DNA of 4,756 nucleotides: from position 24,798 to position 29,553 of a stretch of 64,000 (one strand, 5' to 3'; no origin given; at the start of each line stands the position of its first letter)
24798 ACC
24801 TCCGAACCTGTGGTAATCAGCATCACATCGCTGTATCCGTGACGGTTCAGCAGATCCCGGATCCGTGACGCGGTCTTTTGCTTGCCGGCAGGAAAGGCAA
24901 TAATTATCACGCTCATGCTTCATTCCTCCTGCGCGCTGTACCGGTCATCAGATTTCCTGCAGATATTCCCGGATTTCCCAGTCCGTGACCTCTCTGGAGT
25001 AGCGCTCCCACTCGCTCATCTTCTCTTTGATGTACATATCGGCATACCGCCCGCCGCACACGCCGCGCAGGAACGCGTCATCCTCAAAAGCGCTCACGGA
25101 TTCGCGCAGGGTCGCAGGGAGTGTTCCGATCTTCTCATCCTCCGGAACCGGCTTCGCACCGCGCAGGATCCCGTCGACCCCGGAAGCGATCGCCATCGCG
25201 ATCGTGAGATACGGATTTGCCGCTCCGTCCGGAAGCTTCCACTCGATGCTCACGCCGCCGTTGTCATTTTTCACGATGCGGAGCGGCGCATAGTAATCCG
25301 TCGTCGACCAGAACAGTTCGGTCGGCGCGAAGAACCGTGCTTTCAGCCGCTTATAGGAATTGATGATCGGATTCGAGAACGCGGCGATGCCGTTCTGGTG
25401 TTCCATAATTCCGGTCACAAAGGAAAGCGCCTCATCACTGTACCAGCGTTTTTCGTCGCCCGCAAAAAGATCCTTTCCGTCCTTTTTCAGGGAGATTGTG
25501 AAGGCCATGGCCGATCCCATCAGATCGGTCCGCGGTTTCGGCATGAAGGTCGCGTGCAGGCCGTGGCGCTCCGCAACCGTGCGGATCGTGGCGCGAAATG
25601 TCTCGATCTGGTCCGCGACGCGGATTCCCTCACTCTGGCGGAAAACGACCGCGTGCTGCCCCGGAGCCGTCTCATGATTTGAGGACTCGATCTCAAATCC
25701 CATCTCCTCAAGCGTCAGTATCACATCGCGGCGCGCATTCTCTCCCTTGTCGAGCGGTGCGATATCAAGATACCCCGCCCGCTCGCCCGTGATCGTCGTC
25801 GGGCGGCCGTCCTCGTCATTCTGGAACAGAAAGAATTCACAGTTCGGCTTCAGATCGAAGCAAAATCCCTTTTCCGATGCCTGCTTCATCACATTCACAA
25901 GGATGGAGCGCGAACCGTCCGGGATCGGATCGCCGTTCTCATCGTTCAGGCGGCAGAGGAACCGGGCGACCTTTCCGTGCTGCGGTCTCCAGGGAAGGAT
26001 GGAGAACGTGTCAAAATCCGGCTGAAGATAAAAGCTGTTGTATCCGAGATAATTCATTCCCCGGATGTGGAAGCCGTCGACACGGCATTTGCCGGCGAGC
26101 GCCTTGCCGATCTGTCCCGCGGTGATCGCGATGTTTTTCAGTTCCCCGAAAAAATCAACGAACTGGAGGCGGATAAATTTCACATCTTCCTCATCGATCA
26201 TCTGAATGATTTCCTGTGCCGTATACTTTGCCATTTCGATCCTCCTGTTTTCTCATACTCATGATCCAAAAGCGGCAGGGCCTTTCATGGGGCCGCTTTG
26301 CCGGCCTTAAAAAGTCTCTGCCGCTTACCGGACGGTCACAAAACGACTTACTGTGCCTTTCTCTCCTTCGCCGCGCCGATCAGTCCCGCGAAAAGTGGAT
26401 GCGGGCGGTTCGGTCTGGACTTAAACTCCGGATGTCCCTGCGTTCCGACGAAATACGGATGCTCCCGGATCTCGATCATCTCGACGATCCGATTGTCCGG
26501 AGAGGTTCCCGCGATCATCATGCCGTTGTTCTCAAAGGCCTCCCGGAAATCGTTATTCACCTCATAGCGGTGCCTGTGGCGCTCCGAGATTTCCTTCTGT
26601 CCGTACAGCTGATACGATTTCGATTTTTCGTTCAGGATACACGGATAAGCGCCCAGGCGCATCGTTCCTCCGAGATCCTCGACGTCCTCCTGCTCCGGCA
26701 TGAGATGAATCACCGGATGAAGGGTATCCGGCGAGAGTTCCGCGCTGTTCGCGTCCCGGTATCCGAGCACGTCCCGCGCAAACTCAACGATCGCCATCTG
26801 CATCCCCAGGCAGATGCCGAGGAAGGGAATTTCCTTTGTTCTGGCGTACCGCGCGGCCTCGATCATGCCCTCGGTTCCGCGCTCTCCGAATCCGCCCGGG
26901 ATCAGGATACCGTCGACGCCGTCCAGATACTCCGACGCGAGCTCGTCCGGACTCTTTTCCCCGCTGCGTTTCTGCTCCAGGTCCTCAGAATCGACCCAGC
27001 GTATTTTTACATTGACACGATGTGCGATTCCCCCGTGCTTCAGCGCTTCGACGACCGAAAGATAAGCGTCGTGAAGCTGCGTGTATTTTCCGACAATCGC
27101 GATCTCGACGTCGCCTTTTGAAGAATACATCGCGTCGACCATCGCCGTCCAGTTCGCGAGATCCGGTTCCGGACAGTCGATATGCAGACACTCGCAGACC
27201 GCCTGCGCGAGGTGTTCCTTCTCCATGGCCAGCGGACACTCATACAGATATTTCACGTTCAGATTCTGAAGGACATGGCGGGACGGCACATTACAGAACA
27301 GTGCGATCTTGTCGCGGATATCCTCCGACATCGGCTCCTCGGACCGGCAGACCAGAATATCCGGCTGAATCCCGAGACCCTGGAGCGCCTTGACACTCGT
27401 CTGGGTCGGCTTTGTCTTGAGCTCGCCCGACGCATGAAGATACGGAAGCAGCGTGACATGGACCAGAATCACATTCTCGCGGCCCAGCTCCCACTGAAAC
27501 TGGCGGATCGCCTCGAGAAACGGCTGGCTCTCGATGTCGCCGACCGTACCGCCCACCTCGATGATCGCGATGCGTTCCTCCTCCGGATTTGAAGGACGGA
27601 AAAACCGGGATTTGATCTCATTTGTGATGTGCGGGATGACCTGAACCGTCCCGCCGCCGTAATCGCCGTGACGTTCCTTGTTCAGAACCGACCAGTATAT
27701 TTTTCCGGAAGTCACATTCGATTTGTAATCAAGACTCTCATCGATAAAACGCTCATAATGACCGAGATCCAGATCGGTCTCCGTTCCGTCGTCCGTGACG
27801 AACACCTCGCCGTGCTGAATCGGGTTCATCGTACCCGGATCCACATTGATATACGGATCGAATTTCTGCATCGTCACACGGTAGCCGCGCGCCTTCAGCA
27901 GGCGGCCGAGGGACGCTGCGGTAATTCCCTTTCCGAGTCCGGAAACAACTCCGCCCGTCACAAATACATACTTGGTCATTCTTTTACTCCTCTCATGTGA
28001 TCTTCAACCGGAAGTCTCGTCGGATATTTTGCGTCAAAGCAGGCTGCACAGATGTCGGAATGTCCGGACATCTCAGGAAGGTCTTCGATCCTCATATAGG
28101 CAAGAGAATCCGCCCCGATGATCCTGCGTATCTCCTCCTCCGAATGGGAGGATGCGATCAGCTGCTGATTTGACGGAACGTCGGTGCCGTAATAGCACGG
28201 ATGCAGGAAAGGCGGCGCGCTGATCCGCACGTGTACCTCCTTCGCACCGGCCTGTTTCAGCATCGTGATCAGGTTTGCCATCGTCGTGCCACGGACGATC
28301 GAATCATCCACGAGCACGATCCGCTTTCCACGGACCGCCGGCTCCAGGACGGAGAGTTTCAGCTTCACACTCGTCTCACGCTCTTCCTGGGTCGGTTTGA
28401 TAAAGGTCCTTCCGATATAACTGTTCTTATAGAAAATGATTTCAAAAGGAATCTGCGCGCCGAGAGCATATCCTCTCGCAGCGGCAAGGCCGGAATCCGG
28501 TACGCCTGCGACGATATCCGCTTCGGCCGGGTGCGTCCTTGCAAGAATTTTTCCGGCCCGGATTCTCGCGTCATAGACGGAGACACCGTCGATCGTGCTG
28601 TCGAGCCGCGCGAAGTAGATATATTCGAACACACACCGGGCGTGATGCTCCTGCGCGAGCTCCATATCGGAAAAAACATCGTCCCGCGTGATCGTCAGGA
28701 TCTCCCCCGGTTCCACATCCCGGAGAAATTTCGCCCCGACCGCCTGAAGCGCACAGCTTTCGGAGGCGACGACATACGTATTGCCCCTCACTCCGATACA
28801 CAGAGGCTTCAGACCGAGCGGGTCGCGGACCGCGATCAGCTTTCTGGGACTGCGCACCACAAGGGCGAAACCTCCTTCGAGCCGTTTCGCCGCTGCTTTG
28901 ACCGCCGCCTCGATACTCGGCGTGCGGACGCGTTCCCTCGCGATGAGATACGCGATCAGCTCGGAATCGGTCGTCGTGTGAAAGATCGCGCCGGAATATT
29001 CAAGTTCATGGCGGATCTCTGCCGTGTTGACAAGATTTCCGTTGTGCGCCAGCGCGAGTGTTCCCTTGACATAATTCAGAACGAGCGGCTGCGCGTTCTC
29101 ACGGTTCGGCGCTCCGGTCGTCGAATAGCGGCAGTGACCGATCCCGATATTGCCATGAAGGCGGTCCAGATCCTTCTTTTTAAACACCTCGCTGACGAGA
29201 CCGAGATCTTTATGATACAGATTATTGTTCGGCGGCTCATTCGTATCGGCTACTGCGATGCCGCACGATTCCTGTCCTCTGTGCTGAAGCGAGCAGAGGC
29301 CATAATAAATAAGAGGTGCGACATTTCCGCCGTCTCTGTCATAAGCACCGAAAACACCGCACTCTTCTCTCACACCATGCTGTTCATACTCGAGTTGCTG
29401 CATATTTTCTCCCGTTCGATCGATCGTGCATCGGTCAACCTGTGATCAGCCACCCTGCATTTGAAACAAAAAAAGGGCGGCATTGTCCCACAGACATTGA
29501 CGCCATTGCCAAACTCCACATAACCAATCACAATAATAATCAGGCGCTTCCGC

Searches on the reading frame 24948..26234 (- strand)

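Call 64: search_protein_families(library=pfam, proteins=[window:24948-26234:-], max_evalue=0.00001)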
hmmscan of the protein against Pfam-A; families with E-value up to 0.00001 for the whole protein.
window:24948-26234:- (428 aa): 2 families
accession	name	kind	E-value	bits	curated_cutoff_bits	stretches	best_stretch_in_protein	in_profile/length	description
PF00120.29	Gln-synt_C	-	1e-84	285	24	1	109-424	5-344/344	Glutamine synthetase, catalytic domain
PF03951.24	Gln-synt_N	-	7.7e-15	54.7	33.4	1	17-96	1-79/82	Glutamine synthetase, beta-Grasp domain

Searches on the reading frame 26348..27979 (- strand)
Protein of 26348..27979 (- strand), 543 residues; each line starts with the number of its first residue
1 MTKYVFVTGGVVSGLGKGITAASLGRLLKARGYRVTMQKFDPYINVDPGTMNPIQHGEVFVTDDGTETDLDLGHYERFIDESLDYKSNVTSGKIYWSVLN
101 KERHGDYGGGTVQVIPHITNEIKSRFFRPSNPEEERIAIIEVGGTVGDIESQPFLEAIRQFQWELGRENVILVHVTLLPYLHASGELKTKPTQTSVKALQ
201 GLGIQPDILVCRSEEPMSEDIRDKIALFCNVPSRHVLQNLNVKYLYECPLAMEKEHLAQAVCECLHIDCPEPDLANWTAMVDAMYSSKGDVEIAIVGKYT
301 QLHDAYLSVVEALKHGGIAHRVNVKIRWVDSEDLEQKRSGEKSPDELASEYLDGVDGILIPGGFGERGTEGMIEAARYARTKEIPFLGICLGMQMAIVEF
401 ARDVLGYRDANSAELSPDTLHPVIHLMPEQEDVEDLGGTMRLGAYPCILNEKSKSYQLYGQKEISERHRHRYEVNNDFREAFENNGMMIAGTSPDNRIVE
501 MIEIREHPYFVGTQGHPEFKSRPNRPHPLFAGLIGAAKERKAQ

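Call 64: search_protein_families(library=pfam, proteins=[window:26348-27979:-], max_evalue=0.00001)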
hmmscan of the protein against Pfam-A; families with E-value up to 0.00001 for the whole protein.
window:26348-27979:- (543 aa): 3 families
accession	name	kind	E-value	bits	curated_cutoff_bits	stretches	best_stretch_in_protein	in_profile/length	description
PF06418.20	CTP_synth_N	-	2.3e-125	417.8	26.1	1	3-267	1-265/265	CTP synthase N-terminus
PF00117.34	GATase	-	3.4e-41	141.4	22.8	1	302-534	2-188/190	Glutamine amidotransferase class-I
PF07722.19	Peptidase_C26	-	1.2e-06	28.9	20.5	0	377-518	99-219/219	Peptidase C26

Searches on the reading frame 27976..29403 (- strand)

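Call 64: search_protein_families(library=pfam, proteins=[window:27976-29403:-], max_evalue=0.00001)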
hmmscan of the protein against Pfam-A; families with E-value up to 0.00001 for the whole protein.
window:27976-29403:- (475 aa): 4 families
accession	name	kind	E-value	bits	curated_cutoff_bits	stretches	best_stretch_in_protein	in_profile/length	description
PF13522.11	GATase_6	-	8.2e-22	78.1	27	1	84-215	10-130/130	Glutamine amidotransferase domain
PF13537.11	GATase_7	-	2.7e-21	76.3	25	1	100-220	9-122/123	Glutamine amidotransferase domain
PF00156.33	Pribosyltran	-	1.1e-10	41.5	26.3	1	290-392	25-120/158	Phosphoribosyl transferase domain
PF13230.11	GATase_4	-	3e-06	26.8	23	1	80-151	68-134/272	Glutamine amidotransferases class-II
